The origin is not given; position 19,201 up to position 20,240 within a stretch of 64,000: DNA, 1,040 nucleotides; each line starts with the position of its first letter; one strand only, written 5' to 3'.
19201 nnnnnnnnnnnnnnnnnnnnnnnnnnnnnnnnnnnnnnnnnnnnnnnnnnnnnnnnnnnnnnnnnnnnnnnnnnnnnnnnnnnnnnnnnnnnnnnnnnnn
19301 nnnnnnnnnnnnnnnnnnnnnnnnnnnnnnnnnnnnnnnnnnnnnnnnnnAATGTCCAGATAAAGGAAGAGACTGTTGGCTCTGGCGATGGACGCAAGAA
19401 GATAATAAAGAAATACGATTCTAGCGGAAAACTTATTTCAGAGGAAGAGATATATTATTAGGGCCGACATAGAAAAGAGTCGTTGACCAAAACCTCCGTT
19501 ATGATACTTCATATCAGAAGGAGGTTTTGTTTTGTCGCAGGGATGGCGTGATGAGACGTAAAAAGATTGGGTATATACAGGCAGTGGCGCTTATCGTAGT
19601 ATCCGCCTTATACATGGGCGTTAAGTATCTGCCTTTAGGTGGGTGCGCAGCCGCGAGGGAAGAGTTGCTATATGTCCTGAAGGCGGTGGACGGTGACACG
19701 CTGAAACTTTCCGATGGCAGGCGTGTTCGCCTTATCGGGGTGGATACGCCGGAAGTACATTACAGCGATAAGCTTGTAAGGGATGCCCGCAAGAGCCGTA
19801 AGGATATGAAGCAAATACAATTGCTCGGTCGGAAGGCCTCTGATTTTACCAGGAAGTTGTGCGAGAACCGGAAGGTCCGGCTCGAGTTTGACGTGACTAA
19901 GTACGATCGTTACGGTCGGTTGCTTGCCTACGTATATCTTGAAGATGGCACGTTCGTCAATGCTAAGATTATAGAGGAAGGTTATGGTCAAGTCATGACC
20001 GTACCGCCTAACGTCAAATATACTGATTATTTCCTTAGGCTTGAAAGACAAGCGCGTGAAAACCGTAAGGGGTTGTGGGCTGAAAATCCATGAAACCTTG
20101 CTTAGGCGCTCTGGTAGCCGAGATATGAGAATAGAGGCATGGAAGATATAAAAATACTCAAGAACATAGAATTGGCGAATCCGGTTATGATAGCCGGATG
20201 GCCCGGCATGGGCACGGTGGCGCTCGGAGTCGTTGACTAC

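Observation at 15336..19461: Two paralogous secreted glycine-zipper, Gln/Tyr-rich proteins bracket the oxidase-larA operon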

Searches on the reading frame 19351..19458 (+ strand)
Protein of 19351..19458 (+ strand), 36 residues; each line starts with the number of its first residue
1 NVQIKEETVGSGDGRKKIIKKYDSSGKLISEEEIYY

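Call 64: search_protein_representatives(alignment_id=A5)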
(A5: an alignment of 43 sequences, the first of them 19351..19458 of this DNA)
Query: 43 sequences, 36 profile positions. Proteins with E-value up to 0.001 (for the whole library): 289; up to 1e-10: 25; up to 1e-30: 0. The best 150 are listed.
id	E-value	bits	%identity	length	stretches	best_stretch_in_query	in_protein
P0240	4.0e-19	84.1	-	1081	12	11-29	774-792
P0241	5.5e-19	83.7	-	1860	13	19-30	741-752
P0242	7.7e-15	70.4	-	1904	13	22-31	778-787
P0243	3.3e-14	68.4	-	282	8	22-32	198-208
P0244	2.6e-13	65.5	-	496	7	22-34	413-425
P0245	3.8e-13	65.0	-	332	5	19-29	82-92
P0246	6.3e-13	64.3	-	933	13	22-32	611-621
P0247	3.4e-12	61.9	-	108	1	5-36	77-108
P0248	6.1e-12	61.1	-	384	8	20-32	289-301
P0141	1.1e-11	60.3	-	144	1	2-36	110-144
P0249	1.2e-11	60.2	-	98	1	1-36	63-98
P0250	1.4e-11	60.0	-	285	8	21-32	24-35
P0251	1.5e-11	59.9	-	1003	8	19-29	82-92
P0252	1.9e-11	59.5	-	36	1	6-36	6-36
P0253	2.7e-11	59.0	-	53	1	2-35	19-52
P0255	3.5e-11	58.7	-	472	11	22-31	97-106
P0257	4.2e-11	58.4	-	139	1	1-36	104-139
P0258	7.5e-11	57.6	-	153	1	3-35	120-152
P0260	9.8e-11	57.3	-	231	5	21-31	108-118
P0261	9.9e-11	57.2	-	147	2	5-36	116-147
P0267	9.8e-10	54.0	-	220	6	19-29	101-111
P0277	4.5e-09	51.9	-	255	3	8-36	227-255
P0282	9.2e-09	50.9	-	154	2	13-36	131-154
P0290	2.6e-08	49.5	-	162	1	2-36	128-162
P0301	1.3e-07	47.3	-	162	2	2-35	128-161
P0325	2.0e-06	43.4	-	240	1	2-35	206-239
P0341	7.9e-06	41.5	-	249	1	7-35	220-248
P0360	1.7e-05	40.5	-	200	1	10-34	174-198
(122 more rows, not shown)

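Call 65: search_protein_families(library=pfam, proteins=[P0240, P0243, P0244, P0245, P0248, P0250, P0255, P0260, P0267, P0246], max_evalue=0.001)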
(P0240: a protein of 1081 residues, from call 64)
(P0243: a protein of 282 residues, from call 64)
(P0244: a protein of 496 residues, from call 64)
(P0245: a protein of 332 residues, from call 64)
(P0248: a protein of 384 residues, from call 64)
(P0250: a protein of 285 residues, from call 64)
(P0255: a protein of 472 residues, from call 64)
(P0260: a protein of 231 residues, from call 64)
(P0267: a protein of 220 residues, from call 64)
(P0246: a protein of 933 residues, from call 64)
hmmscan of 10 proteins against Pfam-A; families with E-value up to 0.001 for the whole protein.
P0240 (1081 aa): 3 families
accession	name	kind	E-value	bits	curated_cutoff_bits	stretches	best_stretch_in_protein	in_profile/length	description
PF00168.36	C2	-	3.8e-39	133.5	22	2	499-597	2-102/104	C2 domain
PF24515.1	ARM_KNTC1_3rd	-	0.00011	22.2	26.4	0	970-1050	87-166/212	KNTC1 third ARM-repeats domain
PF13046.11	DUF3906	-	0.00081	19.9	25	0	64-103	19-57/64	Protein of unknown function (DUF3906)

P0243 (282 aa): 3 families
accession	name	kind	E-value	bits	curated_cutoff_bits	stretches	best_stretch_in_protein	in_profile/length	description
PF05593.20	RHS_repeat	-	3.2e-18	66.1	22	2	224-261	1-30/38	RHS Repeat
PF12930.12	DUF3836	-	4.7e-07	30.2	25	0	199-234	38-76/127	Family of unknown function (DUF3836)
PF07661.19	MORN_2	-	6.5e-07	29.3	29.6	0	196-210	6-20/22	MORN repeat variant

P0244 (496 aa): 3 families
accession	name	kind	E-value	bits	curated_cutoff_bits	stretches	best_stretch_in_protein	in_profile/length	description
PF05593.20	RHS_repeat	-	1e-30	105.9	22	0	457-475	14-32/38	RHS Repeat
PF12930.12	DUF3836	-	0.00086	19.6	25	0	258-311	46-98/127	Family of unknown function (DUF3836)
PF09041.15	Aurora-A_bind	-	0.00097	19.7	21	0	347-394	6-52/68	Aurora-A binding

P0245 (332 aa): 4 families
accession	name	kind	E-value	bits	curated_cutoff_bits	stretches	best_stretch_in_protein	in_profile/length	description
PF06739.17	SBBP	-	5.9e-15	55.4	20.5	0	92-124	1-34/38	Beta-propeller repeat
PF16447.10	DUF5044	-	3.4e-05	24.2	25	0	26-39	156-169/178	Domain of unknown function (DUF5044)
PF17164.10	DUF5122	-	9.7e-05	23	27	0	188-204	16-32/36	Domain of unknown function (DUF5122) beta-propeller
PF13798.11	PCYCGC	-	0.00078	19.8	25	0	190-218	86-113/153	Protein of unknown function with PCYCGC motif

P0248 (384 aa): 2 families
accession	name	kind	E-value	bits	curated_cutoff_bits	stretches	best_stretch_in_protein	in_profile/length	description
PF05593.20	RHS_repeat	-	1.3e-25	89.6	22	1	211-242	1-30/38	RHS Repeat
PF07661.19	MORN_2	-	8.4e-05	22.8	29.6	0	92-108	5-21/22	MORN repeat variant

P0250 (285 aa): 2 families
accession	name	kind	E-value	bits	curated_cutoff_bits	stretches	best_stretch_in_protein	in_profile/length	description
PF05593.20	RHS_repeat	-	1.9e-27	95.5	22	2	57-86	1-29/38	RHS Repeat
PF07661.19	MORN_2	-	6.3e-05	23.2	29.6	0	99-112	5-18/22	MORN repeat variant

P0255 (472 aa): 4 families
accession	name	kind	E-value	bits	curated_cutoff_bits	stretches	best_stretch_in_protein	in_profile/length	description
PF05593.20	RHS_repeat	-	4.2e-23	81.6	22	0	344-385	1-37/38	RHS Repeat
PF07661.19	MORN_2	-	9.3e-05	22.7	29.6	0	366-381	6-20/22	MORN repeat variant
PF00541.23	Adeno_knob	-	0.00036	20.6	25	0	13-61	32-80/182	Adenoviral fibre protein (knob domain)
PF13860.13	FlgD_ig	-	0.00058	20.2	27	0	163-199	26-65/79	FlgD Ig-like domain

P0260 (231 aa): 3 families
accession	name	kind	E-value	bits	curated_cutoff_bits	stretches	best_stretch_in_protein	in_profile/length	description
PF05593.20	RHS_repeat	-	3.9e-17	62.6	22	1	109-145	1-33/38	RHS Repeat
PF06788.19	UPF0257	-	4.1e-05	23.9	25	0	157-200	125-165/236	Uncharacterised protein family (UPF0257)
PF08842.16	Mfa2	-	4.7e-05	23.5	21.2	0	155-224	14-83/277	Fimbrillin-A associated anchor proteins Mfa1 and Mfa2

P0267 (220 aa): 2 families
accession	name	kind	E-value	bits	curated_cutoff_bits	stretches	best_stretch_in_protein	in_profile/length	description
PF24703.2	DUF7666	-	1.6e-22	80.2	27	1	1-95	1-92/95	Domain of unknown function (DUF7666)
PF05593.20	RHS_repeat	-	1.2e-12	48.3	22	0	146-181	1-36/38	RHS Repeat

P0246 (933 aa): 4 families
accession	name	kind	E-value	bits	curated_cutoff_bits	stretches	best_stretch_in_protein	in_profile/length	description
PF05593.20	RHS_repeat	-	6.4e-44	148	22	4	464-497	1-34/38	RHS Repeat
PF07661.19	MORN_2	-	5.3e-09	35.7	29.6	0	635-647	6-18/22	MORN repeat variant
PF15283.12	DUF4595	-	0.00012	22.5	34.2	0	421-517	2-93/202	Domain of unknown function (DUF4595) with porin-like fold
PF07963.17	N_methyl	-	0.00036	20.4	21.2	1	3-25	4-26/27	Prokaryotic N-terminal methylation motif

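Call 74: list_cluster_members(proteins=[P0257, P0258, P0261, P0277, P0290, P0325, P0341, P0360, P0301, P0282])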
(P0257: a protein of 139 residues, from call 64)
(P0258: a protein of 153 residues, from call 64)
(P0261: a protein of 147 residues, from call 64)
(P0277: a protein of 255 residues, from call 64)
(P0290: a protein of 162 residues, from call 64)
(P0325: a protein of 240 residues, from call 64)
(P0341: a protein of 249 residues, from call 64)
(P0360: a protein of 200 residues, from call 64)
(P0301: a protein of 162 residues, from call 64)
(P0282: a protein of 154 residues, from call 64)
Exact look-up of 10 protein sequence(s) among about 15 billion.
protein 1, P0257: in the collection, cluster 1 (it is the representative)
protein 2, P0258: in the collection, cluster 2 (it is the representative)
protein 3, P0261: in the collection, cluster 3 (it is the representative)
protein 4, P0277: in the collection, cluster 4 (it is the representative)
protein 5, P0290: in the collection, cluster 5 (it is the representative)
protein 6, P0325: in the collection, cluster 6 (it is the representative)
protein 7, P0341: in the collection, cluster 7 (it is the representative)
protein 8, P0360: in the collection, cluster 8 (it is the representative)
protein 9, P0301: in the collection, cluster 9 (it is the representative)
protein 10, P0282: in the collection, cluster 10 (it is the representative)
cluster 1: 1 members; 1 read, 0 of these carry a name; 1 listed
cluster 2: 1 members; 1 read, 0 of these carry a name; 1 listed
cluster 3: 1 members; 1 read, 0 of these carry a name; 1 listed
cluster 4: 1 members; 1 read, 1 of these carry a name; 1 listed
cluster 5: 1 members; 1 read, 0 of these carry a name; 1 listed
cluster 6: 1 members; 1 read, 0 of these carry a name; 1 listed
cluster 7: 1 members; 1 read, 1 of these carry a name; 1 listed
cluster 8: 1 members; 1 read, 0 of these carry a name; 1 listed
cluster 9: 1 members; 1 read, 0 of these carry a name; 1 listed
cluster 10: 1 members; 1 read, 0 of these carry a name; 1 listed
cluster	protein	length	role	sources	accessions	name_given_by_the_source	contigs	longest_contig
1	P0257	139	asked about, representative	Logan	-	-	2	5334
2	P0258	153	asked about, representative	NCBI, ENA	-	-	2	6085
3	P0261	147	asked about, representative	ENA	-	-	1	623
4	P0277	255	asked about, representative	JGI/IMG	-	hypothetical protein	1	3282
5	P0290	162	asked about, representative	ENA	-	-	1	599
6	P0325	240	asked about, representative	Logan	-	-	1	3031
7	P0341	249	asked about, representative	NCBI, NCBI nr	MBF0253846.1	MAG: hypothetical protein HQL11_01810 [Candidatus Omnitrophica bacterium] | hypothetical protein [Candidatus Omnitrophota bacterium]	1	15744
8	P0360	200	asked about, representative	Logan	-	-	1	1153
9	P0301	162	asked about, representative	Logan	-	-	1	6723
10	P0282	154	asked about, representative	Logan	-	-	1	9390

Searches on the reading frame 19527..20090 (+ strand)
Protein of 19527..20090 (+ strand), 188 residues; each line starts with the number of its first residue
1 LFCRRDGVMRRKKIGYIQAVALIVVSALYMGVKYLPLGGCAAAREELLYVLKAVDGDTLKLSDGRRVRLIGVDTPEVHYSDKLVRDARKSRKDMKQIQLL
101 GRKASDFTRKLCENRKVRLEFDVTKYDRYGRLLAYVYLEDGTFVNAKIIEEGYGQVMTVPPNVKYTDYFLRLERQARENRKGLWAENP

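Call 6: search_protein_families(library=pfam, proteins=[window:19527-20090:+], max_evalue=1)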
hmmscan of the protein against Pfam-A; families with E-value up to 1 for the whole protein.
window:19527-20090:+ (188 aa): 2 families
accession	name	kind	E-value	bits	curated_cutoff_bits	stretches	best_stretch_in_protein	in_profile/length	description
PF00565.23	SNase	-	2e-24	86.6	21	1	66-185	1-106/107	Staphylococcal nuclease homologue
PF14795.11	Leucyl-specific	-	0.047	14.2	25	0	54-69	9-24/56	Leucine-tRNA synthetase-specific domain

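Call 20: search_protein_families(library=ncbifam, proteins=[window:19527-20090:+], max_evalue=0.01)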
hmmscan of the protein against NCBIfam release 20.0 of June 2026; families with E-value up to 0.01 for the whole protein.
window:19527-20090:+ (188 aa): 2 families
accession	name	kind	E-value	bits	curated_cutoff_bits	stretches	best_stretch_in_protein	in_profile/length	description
NF047694.1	TnucaseNucIStaph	equivalog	3.3e-29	101.6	250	1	45-184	44-174/175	thermonuclease NucI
NF047969.1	CaNuclEcnA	equivalog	3.5e-25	88.7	180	1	50-185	9-149/151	calcium-activated nuclease EcnA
